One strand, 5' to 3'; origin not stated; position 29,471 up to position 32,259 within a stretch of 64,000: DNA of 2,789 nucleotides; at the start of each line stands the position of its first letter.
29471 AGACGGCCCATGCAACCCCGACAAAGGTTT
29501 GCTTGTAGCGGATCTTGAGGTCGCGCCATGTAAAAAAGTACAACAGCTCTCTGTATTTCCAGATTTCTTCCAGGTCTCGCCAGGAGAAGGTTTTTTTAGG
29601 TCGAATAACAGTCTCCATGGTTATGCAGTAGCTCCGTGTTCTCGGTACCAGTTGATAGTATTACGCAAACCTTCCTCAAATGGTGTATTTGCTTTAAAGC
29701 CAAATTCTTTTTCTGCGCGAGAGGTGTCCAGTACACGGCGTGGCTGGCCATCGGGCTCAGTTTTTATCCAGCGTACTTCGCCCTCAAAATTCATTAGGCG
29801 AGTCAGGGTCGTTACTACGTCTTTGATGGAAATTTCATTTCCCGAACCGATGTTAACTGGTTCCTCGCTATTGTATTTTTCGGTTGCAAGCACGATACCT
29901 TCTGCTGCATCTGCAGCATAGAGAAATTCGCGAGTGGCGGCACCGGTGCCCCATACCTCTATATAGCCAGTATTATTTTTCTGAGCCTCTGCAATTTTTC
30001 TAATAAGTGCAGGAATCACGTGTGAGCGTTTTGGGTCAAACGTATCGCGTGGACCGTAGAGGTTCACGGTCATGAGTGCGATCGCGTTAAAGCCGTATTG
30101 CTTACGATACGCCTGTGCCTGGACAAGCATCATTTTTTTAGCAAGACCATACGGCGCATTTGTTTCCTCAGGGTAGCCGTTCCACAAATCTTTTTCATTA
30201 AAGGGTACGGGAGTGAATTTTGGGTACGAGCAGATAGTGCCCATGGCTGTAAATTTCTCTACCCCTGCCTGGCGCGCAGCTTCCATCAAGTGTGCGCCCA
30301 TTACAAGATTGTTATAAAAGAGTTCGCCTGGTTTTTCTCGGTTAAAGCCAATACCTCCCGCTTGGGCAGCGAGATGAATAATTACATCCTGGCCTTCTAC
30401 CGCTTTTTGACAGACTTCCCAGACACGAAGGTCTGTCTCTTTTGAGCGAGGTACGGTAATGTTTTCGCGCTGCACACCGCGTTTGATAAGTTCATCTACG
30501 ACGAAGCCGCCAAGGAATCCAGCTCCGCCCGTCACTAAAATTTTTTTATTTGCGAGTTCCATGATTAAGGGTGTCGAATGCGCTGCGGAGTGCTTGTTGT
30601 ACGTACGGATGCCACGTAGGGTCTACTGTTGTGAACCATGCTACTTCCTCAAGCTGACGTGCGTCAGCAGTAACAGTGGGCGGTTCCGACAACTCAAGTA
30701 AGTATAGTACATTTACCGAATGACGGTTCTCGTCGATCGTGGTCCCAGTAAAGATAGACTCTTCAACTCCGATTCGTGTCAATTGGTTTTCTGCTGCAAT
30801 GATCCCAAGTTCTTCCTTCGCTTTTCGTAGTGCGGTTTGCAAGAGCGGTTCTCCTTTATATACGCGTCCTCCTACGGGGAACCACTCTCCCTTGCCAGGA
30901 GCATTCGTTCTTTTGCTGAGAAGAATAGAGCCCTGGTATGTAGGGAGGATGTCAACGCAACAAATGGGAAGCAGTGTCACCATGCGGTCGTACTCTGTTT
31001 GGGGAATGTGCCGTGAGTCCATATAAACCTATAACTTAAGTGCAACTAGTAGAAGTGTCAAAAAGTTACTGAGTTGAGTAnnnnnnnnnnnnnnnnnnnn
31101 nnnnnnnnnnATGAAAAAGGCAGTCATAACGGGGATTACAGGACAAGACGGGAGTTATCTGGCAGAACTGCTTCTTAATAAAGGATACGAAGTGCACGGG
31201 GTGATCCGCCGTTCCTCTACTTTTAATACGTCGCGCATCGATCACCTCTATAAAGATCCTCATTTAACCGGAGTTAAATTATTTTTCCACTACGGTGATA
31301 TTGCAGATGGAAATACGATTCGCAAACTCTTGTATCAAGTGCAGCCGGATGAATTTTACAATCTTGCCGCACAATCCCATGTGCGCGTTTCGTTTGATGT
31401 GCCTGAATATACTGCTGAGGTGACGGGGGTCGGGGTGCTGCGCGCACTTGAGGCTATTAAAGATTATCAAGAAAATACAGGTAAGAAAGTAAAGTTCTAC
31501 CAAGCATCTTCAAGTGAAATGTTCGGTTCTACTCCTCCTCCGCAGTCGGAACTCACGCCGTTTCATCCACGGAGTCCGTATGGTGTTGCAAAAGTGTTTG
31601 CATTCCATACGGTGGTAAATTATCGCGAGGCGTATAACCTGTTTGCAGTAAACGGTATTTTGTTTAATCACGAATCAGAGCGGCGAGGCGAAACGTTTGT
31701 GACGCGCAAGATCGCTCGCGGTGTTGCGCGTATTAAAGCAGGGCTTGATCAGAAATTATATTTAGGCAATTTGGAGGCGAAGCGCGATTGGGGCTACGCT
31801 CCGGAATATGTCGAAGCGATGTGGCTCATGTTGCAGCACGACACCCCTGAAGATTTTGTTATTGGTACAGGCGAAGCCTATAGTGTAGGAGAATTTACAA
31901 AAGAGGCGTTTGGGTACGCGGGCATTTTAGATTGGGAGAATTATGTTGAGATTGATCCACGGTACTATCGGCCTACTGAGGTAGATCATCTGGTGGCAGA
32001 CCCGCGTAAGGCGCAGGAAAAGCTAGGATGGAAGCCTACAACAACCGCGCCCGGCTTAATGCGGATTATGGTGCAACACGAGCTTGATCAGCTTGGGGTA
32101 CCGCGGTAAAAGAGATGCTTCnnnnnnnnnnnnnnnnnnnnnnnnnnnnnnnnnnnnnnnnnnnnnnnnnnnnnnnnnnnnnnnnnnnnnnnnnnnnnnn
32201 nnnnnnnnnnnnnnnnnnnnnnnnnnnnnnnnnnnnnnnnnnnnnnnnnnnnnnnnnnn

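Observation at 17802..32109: Complete GDP-L-fucose branch plus a GDP-mannose 3,5-epimerase-like enzyme and two GT11-like fucosyltransferases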

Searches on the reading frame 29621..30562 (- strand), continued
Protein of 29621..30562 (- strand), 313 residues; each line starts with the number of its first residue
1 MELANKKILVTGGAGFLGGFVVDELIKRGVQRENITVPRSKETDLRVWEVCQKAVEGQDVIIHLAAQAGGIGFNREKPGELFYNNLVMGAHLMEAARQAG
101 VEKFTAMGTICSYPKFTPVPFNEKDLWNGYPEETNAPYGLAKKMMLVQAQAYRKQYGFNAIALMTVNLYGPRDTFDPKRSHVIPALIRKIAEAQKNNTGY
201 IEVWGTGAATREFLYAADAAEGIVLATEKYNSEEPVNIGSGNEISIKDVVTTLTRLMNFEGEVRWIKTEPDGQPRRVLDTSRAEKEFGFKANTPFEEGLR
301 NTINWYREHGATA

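Call 57: find_encoding_contigs(protein=P0328, flank=8000, max_places=1)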
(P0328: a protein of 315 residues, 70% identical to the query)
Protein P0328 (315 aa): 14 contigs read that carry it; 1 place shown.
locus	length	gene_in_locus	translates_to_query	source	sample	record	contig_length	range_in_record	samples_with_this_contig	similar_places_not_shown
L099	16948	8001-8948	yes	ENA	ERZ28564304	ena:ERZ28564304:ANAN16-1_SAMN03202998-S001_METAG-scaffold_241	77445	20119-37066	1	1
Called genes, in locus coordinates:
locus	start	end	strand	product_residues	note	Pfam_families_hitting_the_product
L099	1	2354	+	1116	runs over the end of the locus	-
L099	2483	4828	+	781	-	PF04932:Wzy_C, PF13432:TPR_16 (faint), PF07719:TPR_2 (faint), PF13181:TPR_8 (faint), PF00515:TPR_1 (faint), PF13414:TPR_11 (faint), PF14559:TPR_19 (weak)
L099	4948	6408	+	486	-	PF04932:Wzy_C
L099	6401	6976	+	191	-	-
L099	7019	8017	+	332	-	PF01370:Epimerase, PF16363:GDP_Man_Dehyd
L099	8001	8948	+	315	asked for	PF01073:3Beta_HSD, PF01370:Epimerase, PF02719:Polysacc_synt_2 (faint), PF07993:NAD_binding_4 (faint), PF13460:NAD_binding_10 (weak), PF16363:GDP_Man_Dehyd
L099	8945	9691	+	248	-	PF08241:Methyltransf_11 (faint), PF03269:DUF268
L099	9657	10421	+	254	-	PF13489:Methyltransf_23, PF08241:Methyltransf_11, PF08242:Methyltransf_12 (weak), PF13649:Methyltransf_25 (weak), PF13847:Methyltransf_31 (weak)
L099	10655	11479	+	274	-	PF01531:Glyco_transf_11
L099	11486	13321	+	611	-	PF13522:GATase_6, PF13537:GATase_7, PF12481:DUF3700 (weak), PF00733:Asn_synthase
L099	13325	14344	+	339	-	PF00535:Glycos_transf_2, PF13641:Glyco_tranf_2_3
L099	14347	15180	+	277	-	PF08241:Methyltransf_11, PF13649:Methyltransf_25 (faint), PF13847:Methyltransf_31 (weak)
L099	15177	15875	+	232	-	PF13489:Methyltransf_23 (weak), PF13649:Methyltransf_25 (faint), PF08241:Methyltransf_11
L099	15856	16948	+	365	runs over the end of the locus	PF13524:Glyco_trans_1_2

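Call 77: search_solved_structures(query=window:29621-30562:-, max_evalue=1e-55, show_alignments=1)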
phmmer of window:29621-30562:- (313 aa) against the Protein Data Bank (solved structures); distinct sequences matched with E-value up to 1e-55: 2.
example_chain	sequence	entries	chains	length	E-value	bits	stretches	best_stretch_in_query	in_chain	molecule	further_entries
8du0_A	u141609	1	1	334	4.2e-62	213.7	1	3-309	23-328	GDP-L-fucose synthase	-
7ll6_A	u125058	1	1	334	4.2e-62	213.7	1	3-309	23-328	GDP-L-fucose synthase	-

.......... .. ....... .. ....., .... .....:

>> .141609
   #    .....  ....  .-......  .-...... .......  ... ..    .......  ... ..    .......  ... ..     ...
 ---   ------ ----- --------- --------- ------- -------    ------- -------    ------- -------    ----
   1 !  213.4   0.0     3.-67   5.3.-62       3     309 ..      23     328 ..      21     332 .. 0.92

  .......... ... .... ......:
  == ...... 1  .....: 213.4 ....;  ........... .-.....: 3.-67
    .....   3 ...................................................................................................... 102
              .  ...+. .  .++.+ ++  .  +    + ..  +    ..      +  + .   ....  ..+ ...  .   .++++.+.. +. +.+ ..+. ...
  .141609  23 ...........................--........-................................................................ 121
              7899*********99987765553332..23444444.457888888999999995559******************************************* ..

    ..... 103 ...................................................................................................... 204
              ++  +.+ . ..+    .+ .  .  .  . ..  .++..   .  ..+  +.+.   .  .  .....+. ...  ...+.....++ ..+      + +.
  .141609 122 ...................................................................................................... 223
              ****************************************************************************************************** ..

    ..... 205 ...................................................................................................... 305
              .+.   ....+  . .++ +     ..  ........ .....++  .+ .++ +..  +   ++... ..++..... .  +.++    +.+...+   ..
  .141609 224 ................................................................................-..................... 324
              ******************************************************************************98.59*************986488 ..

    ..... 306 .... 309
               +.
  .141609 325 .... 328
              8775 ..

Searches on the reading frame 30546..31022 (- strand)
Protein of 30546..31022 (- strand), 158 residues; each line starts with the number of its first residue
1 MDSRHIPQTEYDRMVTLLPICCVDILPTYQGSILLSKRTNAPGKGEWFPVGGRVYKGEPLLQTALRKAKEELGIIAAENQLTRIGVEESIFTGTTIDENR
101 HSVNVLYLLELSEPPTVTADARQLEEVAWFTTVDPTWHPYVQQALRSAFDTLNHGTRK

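Call 4: search_protein_families(library=ncbifam, proteins=[window:30546-31022:-], max_evalue=0.001)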
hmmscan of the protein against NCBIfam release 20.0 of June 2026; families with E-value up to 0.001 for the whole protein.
window:30546-31022:- (158 aa): 7 families
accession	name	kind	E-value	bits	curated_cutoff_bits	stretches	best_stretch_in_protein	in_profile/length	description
NF011963.0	PRK15434.1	subfamily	5.1e-11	42.5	146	1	8-132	5-131/159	GDP-mannose mannosyl hydrolase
NF006961.0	PRK09438.1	equivalog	1.1e-05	24.9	103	1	25-88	14-75/151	dihydroneopterin triphosphate diphosphatase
NF006530.0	PRK08999.1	equivalog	4.4e-05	22.7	245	1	25-79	12-67/315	Nudix family hydrolase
NF003787.0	PRK05379.1-4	equivalog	4.7e-05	22.5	449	1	21-81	209-269/346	bifunctional nicotinamide-nucleotide adenylyltransferase/Nudix hydroxylase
NF003788.0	PRK05379.1-5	equivalog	0.00011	21.7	354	1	24-72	217-265/351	bifunctional nicotinamide-nucleotide adenylyltransferase/Nudix hydroxylase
NF003790.0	PRK05379.2-2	equivalog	0.00012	21.3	403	1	23-107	220-303/354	bifunctional nicotinamide mononucleotide adenylyltransferase/ADP-ribose pyrophosphatase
NF003786.0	PRK05379.1-2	equivalog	0.00051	19.3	397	1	22-74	220-272/354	bifunctional nicotinamide-nucleotide adenylyltransferase/Nudix hydroxylase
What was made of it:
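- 30546..31022 (-): NUDIX hydrolase, Gmm-like (GDP-mannose mannosyl hydrolase type); first gene of the operon. Below the NCBIfam cut-off (call 4).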

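Call 5: search_protein_families(library=pfam, proteins=[window:30546-31022:-], max_evalue=0.001)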
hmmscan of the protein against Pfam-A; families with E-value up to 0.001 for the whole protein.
window:30546-31022:- (158 aa): 1 family
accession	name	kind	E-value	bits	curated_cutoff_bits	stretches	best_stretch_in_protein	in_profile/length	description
PF00293.34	NUDIX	-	4e-16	59.7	21.1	1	30-134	12-117/134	NUDIX domain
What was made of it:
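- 30546..31022 (-): Pfam NUDIX 4e-16 (call 5).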

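Call 61: search_solved_structures(query=window:30546-31022:-, max_evalue=0.00001)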
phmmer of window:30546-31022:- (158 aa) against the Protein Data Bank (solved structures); distinct sequences matched with E-value up to 0.00001: 3.
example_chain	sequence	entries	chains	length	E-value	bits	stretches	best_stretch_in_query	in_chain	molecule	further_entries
1rya_A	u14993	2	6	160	1.7e-08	37.6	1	8-132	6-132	GDP-mannose mannosyl hydrolase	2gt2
2gt4_A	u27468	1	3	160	1.7e-08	37.6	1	8-132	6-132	GDP-mannose mannosyl hydrolase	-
2i8t_A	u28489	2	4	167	6.1e-08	35.8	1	8-88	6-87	GDP-mannose mannosyl hydrolase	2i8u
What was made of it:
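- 30546..31022 (-): Its only PDB hits are Gmm 1rya/2gt4/2i8t (call 61).
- On GDP-mannose mannosyl hydrolase (Gmm/NudD): Gmm proteins are nevertheless its only solved relatives (call 61).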

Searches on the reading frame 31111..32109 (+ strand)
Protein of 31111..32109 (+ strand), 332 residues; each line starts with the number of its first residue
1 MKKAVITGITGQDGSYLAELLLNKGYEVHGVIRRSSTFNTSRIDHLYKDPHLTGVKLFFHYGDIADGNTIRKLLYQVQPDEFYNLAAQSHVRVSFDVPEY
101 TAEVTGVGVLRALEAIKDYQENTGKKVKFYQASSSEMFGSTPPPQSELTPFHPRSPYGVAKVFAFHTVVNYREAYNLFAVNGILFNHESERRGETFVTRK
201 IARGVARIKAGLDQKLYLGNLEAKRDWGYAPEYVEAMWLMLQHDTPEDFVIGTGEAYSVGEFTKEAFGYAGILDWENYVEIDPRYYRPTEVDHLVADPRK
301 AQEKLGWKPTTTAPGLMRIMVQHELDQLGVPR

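Call 4: search_protein_families(library=ncbifam, proteins=[window:31111-32109:+], max_evalue=0.001)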
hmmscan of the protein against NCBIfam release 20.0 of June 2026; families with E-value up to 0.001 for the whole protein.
window:31111-32109:+ (332 aa): 12 families
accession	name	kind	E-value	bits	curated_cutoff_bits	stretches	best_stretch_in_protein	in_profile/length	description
TIGR01472.1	gmd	equivalog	4.4e-154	512.7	415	1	2-327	1-341/342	GDP-mannose 4,6-dehydratase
TIGR01181.1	dTDP_gluc_dehyt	equivalog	1.2e-24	87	365.1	1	5-322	3-309/321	dTDP-glucose 4,6-dehydratase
TIGR04180.1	EDH_00030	hypoth_equivalog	3.7e-23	82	475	1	5-311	2-296/297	NAD-dependent 4,6-dehydratase LegB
TIGR02622.1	CDP_4_6_dhtase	equivalog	1.1e-16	61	278.45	1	2-121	5-120/352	CDP-glucose 4,6-dehydratase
NF007582.0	PRK10217.1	equivalog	5e-16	58.7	698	1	1-252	1-252/355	dTDP-glucose 4,6-dehydratase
TIGR01179.1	galE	equivalog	8.4e-16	57.7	262.3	1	5-177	3-166/332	UDP-glucose 4-epimerase GalE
NF007490.0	PRK10084.1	subfamily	8.4e-13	48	649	1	57-312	52-322/361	dTDP-glucose 4,6-dehydratase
NF043036.1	ErythonDh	equivalog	3.7e-06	26.4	325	1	3-171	2-163/321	D-erythronate dehydrogenase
NF007956.0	PRK10675.1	subfamily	3.9e-06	26.2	394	1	4-169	3-161/338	UDP-glucose 4-epimerase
NF041015.1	UDPsulfquin_syn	equivalog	0.00064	18.8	575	0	3-121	2-135/384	UDP-sulfoquinovose synthase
NF052578.1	StrlDmthSdmBMthl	equivalog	0.0009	19.1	600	0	4-169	3-152/328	sterol demethylase protein SdmB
TIGR02197.1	heptose_epim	equivalog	0.00094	18.4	274.6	0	124-265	104-255/316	ADP-glyceromanno-heptose 6-epimerase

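Call 5: search_protein_families(library=pfam, proteins=[window:31111-32109:+], max_evalue=0.001)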
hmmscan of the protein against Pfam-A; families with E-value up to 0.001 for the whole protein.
window:31111-32109:+ (332 aa): 3 families
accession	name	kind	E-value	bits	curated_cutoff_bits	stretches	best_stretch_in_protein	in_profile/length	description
PF16363.11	GDP_Man_Dehyd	-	1e-135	453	27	1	6-320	2-332/332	GDP-mannose 4,6 dehydratase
PF01370.27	Epimerase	-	5.2e-70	236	20.9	1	5-252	2-240/240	NAD dependent epimerase/dehydratase family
PF04321.23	RmlD_sub_bind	-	2e-05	24.2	27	1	4-184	3-152/287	RmlD substrate binding domain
